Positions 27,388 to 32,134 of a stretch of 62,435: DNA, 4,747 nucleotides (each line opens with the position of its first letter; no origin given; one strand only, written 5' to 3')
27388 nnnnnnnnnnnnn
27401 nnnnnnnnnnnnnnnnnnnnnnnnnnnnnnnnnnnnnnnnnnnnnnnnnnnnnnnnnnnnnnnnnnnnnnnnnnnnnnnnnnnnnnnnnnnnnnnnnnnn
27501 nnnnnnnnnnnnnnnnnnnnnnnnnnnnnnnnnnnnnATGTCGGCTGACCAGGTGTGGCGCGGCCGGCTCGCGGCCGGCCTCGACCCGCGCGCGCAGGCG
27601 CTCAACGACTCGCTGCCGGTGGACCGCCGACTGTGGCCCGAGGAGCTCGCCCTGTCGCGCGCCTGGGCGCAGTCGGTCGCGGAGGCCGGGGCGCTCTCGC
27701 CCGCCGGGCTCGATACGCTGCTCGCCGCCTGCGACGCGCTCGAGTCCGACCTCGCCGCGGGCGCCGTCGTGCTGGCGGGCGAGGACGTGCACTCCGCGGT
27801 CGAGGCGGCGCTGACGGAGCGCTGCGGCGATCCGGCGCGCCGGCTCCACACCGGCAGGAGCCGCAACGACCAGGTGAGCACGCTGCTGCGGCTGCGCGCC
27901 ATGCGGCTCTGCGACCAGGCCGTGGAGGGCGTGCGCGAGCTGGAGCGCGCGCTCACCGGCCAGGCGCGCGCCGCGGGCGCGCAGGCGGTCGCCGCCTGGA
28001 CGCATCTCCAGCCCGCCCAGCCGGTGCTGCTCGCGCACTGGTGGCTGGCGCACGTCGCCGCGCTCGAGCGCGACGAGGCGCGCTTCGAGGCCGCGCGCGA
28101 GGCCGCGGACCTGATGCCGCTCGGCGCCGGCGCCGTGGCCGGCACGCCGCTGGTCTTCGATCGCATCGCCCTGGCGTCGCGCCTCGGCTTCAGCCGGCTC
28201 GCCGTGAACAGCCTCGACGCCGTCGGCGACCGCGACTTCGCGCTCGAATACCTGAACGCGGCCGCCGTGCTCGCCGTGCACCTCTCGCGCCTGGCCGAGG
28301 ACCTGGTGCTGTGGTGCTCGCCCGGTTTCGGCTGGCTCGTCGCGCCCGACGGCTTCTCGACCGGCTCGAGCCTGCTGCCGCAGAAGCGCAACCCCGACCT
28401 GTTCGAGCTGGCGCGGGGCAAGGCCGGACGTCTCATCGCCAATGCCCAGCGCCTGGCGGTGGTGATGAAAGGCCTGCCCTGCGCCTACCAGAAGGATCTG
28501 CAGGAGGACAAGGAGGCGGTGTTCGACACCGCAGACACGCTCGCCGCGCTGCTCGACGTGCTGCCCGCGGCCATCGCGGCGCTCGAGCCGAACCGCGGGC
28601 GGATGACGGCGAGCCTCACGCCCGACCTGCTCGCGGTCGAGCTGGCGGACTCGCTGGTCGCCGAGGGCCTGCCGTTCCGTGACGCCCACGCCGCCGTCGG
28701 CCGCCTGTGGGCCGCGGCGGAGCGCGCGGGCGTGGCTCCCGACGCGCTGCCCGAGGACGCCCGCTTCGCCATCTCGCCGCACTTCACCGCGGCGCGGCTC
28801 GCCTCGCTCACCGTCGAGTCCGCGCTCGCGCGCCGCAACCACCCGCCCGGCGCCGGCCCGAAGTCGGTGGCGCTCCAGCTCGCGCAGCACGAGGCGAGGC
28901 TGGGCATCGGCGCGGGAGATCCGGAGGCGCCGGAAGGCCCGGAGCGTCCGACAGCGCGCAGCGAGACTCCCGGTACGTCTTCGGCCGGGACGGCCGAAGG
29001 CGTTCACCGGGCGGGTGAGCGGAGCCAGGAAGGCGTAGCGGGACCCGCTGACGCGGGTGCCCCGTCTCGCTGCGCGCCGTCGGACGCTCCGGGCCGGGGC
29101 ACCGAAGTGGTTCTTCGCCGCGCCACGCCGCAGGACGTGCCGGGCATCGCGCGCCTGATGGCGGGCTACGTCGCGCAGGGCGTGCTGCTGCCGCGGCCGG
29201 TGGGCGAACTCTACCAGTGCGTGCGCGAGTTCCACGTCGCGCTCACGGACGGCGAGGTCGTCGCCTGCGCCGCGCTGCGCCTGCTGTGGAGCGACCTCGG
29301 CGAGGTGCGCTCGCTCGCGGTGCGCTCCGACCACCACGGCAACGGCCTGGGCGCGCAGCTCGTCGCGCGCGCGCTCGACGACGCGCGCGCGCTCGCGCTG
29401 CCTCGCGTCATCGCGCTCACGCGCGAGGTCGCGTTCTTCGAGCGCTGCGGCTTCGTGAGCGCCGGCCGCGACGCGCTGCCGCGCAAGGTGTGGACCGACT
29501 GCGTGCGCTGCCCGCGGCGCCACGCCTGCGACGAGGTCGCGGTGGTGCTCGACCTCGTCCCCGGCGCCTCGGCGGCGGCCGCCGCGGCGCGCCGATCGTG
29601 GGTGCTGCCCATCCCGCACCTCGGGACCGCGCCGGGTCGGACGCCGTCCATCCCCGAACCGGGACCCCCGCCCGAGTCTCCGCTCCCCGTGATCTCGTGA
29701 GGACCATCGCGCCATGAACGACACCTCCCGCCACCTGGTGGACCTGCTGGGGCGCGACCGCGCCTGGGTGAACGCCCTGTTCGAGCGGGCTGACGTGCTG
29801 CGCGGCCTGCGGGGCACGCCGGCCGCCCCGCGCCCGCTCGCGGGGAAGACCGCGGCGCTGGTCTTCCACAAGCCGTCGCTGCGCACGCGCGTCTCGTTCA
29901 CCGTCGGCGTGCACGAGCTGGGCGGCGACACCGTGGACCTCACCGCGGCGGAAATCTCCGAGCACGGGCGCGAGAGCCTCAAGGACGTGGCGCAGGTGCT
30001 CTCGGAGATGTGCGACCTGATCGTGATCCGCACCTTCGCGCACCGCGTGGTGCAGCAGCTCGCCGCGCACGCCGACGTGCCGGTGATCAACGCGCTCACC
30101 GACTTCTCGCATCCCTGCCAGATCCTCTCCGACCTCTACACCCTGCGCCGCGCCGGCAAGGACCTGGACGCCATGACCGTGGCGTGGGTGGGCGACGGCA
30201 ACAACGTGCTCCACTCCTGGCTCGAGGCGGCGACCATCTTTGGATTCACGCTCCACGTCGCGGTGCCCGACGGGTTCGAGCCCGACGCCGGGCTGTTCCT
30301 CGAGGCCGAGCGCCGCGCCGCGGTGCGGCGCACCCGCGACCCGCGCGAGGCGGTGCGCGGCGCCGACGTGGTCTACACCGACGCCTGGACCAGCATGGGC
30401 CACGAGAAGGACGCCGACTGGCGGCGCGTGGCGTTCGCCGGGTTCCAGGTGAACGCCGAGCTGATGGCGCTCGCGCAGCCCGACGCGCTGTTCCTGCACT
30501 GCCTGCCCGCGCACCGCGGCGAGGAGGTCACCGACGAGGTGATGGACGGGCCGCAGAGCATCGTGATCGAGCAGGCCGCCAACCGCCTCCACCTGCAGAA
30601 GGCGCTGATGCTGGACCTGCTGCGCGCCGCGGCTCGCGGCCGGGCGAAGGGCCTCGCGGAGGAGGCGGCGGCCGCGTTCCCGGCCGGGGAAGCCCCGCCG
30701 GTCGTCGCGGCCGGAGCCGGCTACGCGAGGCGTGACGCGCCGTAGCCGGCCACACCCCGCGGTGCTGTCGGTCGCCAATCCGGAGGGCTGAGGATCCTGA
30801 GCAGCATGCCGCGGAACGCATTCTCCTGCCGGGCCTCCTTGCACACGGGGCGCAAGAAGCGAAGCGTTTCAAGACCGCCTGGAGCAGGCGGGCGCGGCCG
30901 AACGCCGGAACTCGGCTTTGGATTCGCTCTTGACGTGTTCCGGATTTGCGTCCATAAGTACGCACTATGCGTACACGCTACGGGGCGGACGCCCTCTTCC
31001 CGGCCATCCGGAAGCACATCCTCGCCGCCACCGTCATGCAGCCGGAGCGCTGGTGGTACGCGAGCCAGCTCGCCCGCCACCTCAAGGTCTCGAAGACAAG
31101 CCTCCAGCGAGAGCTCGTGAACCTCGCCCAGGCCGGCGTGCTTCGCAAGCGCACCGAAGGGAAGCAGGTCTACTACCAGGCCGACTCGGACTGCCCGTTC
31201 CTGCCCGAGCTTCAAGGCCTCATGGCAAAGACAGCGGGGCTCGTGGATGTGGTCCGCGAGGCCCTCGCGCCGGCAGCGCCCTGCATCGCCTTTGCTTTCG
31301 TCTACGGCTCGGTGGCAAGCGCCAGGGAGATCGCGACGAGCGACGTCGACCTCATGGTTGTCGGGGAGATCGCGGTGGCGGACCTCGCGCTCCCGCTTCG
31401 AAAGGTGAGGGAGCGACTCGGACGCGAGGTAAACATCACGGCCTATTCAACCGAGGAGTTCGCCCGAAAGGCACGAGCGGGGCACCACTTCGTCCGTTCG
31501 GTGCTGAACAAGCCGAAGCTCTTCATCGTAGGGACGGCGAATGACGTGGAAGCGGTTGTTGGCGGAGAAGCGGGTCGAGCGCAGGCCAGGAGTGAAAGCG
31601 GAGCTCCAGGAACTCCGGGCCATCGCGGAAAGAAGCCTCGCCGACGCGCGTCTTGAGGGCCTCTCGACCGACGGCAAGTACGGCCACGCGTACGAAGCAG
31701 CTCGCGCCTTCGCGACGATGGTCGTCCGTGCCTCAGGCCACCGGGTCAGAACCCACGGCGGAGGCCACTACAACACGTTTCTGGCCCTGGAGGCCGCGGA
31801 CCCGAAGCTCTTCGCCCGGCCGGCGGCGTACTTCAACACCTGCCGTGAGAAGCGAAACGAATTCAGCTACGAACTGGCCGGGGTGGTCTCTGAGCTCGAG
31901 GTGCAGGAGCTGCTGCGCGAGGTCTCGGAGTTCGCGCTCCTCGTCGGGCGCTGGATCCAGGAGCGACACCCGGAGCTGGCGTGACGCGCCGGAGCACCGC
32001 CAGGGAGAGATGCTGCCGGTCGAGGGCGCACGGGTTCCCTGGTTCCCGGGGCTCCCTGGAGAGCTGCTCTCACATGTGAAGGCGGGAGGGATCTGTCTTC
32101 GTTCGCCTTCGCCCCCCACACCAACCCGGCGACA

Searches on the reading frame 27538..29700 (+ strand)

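Call 72: search_protein_families(library=pfam, proteins=[window:27538-29700:+], max_evalue=0.0001)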
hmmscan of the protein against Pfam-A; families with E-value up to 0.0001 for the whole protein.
window:27538-29700:+ (720 aa): 5 families
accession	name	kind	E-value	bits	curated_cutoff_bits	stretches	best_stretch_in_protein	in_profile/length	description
PF00206.25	Lyase_1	-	2.2e-56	192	27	1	12-299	4-310/312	Lyase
PF14698.11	ASL_C2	-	4.6e-14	53.1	27.3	1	364-430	2-68/69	Argininosuccinate lyase C-terminal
PF00583.31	Acetyltransf_1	-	4.7e-14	53.1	20.7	1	564-639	34-116/116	Acetyltransferase (GNAT) family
PF13508.13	Acetyltransf_7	-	3.1e-11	43.9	27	1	564-640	4-83/84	Acetyltransferase (GNAT) domain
PF13673.13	Acetyltransf_10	-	6.5e-05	23.4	23.6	0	565-644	33-112/128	Acetyltransferase (GNAT) domain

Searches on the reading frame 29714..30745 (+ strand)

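Call 9: search_protein_families(library=pfam, proteins=[window:29714-30745:+], max_evalue=0.01)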
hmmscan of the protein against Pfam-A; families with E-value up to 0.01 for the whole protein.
window:29714-30745:+ (343 aa): 3 families
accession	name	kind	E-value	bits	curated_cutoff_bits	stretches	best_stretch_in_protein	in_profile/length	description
PF00185.30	OTCace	-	4e-54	183.4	29.4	1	154-300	3-155/157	Aspartate/ornithine carbamoyltransferase, Asp/Orn binding domain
PF02729.26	OTCace_N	-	1.3e-41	142.6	29.9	1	6-145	1-147/148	Aspartate/ornithine carbamoyltransferase, carbamoyl-P binding domain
PF01177.27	Asp_Glu_race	-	0.0064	16.7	31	0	87-126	55-95/211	Asp/Glu/Hydantoin racemase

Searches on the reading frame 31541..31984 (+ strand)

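Call 9: search_protein_families(library=pfam, proteins=[window:31541-31984:+], max_evalue=0.01)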
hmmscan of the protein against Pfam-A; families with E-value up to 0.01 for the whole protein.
window:31541-31984:+ (147 aa): 1 family
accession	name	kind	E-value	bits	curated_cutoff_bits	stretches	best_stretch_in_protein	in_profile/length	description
PF18726.6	HEPN_SAV_6107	-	1.2e-05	26.2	27.2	1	45-135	9-97/98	SAV_6107-like HEPN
